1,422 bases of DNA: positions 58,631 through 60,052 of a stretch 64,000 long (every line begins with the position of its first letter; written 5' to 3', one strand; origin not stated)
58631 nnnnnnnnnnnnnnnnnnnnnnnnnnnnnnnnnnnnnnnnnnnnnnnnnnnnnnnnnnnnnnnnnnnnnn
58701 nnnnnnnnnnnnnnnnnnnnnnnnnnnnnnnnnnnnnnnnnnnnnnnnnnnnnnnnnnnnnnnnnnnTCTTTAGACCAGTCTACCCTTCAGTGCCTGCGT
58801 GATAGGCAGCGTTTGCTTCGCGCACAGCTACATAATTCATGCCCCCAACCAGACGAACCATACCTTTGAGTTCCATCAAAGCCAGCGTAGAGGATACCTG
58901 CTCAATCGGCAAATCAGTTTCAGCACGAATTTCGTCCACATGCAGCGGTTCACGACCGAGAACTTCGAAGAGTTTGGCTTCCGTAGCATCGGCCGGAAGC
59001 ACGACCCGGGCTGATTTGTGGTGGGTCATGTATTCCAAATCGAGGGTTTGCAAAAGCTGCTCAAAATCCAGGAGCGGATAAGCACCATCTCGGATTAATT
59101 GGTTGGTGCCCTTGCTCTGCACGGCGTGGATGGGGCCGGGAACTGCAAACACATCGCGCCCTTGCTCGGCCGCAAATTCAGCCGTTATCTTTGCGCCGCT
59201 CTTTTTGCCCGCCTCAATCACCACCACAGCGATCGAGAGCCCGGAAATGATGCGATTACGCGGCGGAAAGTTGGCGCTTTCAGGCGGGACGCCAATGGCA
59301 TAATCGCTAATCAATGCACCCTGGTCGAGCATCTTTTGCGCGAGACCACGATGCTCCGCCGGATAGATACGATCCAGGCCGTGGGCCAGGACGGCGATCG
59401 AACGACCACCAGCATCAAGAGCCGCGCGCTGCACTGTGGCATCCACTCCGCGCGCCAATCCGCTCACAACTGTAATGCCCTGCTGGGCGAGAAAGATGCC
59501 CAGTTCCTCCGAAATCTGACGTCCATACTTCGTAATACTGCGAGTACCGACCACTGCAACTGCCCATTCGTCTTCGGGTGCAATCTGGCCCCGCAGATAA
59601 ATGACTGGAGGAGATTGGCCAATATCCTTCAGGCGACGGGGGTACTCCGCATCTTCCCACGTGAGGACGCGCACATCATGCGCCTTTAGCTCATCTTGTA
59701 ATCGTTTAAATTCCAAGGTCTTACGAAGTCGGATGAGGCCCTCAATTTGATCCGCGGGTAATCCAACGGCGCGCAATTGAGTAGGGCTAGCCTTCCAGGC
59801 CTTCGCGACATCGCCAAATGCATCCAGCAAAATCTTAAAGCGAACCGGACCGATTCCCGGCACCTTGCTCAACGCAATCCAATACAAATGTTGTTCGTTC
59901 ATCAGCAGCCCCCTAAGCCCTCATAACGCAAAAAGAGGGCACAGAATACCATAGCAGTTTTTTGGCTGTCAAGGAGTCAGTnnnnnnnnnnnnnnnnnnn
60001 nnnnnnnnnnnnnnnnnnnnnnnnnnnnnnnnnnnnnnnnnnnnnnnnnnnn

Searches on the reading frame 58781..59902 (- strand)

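Call 60: search_protein_families(library=pfam, proteins=[window:58781-59902:-], max_evalue=0.0001)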
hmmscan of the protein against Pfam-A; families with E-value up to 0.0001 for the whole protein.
window:58781-59902:- (373 aa): 4 families
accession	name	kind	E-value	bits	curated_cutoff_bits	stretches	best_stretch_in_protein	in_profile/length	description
PF02481.21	DNA_processg_A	-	2.4e-74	249.5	29.6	1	72-277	2-210/212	DNA recombination-mediator protein A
PF17782.7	DprA_WH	-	4.9e-13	49.3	22.9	1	302-354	8-60/61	DprA winged helix domain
PF18306.6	LDcluster4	-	1.9e-07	31.3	26.3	1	114-255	3-124/151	SLOG cluster4 family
PF21102.3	DprA_N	-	3.8e-05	23.8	22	0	3-47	2-46/64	DprA-like N-terminal HHH domain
